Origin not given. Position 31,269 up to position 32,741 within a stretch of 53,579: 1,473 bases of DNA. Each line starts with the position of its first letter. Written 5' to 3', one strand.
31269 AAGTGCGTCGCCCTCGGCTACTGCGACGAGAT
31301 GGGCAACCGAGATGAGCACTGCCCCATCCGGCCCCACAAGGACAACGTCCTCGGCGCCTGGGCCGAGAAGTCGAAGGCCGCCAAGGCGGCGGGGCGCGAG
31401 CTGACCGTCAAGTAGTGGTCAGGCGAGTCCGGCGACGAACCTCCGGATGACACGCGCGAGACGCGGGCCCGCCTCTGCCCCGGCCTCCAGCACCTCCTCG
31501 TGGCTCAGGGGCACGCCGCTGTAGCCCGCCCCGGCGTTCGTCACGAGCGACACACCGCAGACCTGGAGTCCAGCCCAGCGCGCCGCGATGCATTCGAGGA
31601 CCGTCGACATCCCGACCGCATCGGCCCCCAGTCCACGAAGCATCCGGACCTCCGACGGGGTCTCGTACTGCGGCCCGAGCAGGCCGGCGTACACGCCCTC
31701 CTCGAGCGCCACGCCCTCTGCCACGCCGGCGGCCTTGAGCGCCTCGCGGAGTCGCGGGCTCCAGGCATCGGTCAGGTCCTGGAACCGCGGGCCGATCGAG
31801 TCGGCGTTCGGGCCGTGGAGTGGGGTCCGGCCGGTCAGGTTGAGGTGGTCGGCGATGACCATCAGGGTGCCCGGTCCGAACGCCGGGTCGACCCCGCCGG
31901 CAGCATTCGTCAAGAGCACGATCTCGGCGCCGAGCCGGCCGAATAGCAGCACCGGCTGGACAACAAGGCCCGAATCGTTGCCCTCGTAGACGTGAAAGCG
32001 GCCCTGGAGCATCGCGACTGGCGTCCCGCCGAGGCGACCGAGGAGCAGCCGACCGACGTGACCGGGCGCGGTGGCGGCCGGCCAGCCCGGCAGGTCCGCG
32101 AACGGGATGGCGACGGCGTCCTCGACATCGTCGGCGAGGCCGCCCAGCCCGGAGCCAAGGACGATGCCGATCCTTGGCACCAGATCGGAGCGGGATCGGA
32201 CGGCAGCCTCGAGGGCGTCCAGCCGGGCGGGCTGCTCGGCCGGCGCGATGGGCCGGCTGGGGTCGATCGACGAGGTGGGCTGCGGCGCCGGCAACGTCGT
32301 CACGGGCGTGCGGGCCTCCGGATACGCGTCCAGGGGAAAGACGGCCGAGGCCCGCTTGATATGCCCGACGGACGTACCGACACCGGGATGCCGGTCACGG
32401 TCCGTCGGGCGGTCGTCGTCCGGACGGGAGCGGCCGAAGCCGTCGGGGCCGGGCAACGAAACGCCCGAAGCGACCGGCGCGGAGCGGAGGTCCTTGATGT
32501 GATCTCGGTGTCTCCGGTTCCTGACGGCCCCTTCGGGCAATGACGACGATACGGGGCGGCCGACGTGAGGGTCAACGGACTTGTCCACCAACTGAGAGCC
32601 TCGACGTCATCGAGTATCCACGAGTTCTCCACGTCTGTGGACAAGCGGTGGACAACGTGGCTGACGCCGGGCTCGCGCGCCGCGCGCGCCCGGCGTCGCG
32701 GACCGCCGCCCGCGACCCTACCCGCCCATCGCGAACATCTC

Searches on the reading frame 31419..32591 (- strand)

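Call 51: search_protein_families(library=pfam, proteins=[window:31419-32591:-], max_evalue=0.00001)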
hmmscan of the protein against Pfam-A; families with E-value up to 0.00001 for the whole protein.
window:31419-32591:- (390 aa): 1 family
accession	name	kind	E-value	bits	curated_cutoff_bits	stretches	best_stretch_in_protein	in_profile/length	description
PF01048.26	PNP_UDP_1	-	3.4e-49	167.8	25.1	1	140-387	1-233/233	Phosphorylase superfamily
